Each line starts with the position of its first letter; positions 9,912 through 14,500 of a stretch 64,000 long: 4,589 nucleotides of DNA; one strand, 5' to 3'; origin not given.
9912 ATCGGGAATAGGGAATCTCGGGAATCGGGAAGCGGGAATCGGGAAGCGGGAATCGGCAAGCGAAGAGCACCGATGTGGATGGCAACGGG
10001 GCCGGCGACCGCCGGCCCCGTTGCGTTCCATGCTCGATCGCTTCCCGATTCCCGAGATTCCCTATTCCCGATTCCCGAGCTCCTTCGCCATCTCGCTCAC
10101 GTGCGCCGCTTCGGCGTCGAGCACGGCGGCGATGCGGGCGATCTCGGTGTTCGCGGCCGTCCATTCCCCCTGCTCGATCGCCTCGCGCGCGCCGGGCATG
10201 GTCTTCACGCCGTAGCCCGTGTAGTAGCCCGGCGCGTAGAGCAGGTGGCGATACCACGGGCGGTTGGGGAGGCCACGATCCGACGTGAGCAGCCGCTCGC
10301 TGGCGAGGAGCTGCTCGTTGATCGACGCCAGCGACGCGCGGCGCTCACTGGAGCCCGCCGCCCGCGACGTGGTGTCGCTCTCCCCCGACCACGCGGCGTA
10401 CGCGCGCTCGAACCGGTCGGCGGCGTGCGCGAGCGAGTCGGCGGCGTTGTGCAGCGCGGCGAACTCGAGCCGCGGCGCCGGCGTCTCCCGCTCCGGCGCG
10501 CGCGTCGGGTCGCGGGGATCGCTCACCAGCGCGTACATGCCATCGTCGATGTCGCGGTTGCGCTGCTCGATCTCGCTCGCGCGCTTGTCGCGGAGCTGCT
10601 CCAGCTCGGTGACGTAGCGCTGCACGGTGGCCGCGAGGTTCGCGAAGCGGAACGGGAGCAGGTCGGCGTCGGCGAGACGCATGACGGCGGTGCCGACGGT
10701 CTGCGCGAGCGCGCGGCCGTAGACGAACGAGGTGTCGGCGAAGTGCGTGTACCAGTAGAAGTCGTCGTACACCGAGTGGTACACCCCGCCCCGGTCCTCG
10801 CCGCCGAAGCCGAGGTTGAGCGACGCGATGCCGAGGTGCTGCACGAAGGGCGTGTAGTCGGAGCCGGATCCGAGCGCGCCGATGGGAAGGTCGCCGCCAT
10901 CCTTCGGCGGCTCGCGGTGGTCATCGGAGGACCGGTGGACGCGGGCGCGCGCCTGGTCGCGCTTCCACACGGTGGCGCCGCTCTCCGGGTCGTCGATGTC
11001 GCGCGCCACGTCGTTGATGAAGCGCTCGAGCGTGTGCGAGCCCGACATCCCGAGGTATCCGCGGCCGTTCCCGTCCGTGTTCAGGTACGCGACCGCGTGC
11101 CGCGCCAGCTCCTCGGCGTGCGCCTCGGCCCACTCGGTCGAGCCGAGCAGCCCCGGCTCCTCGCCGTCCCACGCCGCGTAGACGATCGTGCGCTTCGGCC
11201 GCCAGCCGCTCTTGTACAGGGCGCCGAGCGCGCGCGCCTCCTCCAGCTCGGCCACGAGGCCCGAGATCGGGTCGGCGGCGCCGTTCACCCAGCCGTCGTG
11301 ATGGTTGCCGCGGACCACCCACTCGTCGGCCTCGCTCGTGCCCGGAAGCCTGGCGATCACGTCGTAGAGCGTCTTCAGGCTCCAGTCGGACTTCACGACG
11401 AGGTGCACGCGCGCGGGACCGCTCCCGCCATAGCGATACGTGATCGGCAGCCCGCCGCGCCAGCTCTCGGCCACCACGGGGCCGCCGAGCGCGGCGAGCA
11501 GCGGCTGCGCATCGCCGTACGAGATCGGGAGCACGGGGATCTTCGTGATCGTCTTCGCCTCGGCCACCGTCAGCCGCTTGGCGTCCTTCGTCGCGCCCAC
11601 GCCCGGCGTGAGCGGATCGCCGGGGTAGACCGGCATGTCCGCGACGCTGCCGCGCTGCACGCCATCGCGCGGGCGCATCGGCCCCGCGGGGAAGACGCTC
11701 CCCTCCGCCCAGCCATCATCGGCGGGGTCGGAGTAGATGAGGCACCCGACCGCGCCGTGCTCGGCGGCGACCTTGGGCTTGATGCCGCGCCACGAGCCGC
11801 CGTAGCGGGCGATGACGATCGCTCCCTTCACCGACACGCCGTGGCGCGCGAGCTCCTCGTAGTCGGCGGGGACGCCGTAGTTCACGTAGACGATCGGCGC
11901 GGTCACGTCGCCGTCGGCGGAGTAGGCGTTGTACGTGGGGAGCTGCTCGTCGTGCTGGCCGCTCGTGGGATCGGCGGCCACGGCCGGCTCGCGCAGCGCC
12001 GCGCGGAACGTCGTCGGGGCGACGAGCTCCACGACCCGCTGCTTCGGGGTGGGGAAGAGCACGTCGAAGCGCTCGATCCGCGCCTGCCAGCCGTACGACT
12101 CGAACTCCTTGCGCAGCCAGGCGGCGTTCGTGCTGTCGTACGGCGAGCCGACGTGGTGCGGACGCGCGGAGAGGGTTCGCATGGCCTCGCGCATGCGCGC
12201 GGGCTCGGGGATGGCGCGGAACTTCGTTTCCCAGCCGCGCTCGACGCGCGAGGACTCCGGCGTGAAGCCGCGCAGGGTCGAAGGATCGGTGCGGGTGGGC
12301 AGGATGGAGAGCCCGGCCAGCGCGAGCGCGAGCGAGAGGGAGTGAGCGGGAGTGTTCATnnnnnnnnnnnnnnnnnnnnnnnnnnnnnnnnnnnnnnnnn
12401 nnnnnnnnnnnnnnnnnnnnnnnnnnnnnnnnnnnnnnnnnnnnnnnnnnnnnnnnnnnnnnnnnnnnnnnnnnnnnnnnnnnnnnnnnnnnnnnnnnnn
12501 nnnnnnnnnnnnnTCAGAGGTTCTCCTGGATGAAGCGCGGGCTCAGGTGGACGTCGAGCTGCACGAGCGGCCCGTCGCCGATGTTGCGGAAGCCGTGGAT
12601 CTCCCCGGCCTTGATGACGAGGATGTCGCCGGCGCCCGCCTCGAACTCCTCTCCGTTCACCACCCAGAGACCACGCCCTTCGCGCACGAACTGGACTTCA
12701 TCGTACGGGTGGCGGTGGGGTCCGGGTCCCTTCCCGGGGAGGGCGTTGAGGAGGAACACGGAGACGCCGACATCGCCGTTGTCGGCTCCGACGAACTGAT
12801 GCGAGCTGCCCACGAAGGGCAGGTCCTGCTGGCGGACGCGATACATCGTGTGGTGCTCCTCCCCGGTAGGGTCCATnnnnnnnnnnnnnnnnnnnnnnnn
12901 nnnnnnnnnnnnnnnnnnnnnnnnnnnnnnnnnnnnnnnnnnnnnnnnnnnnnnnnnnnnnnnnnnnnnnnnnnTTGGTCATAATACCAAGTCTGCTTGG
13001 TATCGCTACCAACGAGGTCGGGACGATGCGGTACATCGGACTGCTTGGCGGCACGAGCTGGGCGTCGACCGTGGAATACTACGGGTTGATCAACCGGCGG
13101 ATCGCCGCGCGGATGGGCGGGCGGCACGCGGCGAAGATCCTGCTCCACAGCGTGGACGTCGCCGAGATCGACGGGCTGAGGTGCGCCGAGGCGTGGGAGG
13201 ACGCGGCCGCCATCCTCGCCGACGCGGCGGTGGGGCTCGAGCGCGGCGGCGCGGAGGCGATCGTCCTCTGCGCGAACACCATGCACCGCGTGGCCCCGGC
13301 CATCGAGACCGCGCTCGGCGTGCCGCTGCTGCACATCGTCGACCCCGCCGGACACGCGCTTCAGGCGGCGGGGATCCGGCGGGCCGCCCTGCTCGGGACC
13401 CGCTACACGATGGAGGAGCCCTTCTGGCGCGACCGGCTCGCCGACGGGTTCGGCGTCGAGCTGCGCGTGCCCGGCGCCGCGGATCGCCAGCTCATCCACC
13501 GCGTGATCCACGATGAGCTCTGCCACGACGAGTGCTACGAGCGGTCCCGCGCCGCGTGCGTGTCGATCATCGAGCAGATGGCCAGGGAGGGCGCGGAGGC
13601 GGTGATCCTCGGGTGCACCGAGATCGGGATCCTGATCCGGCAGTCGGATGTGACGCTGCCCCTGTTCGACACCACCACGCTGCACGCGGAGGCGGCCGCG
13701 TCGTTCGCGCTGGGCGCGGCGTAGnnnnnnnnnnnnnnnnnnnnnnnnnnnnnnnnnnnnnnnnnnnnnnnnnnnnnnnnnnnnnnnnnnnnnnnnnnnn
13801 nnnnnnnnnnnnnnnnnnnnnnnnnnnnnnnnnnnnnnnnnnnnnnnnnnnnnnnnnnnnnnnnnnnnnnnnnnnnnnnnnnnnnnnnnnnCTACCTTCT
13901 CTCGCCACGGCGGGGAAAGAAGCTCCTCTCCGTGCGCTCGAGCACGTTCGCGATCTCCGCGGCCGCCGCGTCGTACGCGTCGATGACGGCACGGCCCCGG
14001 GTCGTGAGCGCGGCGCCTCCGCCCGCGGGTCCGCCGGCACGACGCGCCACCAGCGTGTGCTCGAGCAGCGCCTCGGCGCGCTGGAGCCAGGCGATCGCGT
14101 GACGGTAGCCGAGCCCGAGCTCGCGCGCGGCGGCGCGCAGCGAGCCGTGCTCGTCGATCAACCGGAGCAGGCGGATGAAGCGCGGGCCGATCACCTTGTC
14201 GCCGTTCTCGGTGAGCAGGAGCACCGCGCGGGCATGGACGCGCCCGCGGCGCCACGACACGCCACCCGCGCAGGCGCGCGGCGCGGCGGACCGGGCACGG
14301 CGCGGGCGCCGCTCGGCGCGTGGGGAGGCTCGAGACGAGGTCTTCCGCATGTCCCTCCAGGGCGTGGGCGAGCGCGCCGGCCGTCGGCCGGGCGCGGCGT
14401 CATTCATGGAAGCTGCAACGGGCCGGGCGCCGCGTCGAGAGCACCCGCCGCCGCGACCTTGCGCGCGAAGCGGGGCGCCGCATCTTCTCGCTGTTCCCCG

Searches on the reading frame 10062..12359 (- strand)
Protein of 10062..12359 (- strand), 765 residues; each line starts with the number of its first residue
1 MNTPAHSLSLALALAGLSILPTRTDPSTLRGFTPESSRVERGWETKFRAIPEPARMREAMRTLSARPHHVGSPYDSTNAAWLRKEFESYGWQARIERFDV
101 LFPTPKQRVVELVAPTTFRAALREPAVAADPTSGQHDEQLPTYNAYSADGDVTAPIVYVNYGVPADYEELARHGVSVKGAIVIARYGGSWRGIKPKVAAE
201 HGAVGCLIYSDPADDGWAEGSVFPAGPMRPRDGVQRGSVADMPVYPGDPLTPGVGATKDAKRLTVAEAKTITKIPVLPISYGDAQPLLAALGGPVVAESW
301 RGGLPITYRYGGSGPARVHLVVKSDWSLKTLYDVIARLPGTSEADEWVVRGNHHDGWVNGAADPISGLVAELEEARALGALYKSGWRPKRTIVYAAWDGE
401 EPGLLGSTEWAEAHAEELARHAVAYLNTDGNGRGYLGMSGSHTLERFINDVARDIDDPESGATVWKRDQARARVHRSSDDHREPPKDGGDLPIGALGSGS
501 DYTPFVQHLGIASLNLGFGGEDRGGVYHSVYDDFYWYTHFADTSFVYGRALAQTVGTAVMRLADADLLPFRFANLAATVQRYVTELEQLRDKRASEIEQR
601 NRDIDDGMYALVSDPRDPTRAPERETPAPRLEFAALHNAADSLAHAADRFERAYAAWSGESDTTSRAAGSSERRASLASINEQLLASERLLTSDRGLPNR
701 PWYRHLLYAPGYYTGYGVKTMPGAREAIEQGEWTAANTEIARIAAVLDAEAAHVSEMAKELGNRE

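Call 58: search_protein_families(library=pfam, proteins=[window:10062-12359:-], max_evalue=0.00001)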
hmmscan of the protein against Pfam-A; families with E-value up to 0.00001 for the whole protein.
window:10062-12359:- (765 aa): 3 families
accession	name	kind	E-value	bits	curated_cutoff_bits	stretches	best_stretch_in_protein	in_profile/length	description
PF04253.20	TFR_dimer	-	1.1e-26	93.6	27.1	1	632-752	2-118/121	Transferrin receptor-like dimerisation domain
PF04389.22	Peptidase_M28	-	6e-18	65.7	21.3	1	334-534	2-174/193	Peptidase family M28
PF02225.27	PA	-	3.2e-07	30.8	23.9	1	152-220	1-63/95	PA domain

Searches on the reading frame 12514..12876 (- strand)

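Call 58: search_protein_families(library=pfam, proteins=[window:12514-12876:-], max_evalue=0.00001)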
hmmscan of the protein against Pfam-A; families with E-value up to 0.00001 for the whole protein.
window:12514-12876:- (120 aa): 2 families
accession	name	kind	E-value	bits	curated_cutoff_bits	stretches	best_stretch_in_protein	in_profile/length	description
PF07883.17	Cupin_2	-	4.5e-18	65.2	27.2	1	46-109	6-69/70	Cupin domain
PF02311.25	AraC_binding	-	7e-12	45.7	21.1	1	47-119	12-84/135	AraC-like ligand binding domain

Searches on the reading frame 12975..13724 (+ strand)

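Call 59: search_protein_families(library=pfam, proteins=[window:12975-13724:+], max_evalue=0.00001)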
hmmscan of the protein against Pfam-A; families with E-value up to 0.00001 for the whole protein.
window:12975-13724:+ (249 aa): 1 family
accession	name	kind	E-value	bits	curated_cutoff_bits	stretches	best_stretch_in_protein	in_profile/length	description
PF01177.27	Asp_Glu_race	-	8.5e-39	134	31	1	24-241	1-211/211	Asp/Glu/Hydantoin racemase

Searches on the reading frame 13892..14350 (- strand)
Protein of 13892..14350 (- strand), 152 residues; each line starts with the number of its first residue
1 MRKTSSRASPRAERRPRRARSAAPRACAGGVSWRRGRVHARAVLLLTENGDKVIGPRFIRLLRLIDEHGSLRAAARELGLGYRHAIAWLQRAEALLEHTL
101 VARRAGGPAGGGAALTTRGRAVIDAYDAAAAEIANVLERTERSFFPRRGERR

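Call 59: search_protein_families(library=pfam, proteins=[window:13892-14350:-], max_evalue=0.00001)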
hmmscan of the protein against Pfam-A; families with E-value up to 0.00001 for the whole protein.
window:13892-14350:- (152 aa): 1 family
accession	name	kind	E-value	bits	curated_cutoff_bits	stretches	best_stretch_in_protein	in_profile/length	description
PF00126.33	HTH_1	-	3.7e-07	30.4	26.6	1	59-120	4-60/60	Bacterial regulatory helix-turn-helix protein, lysR family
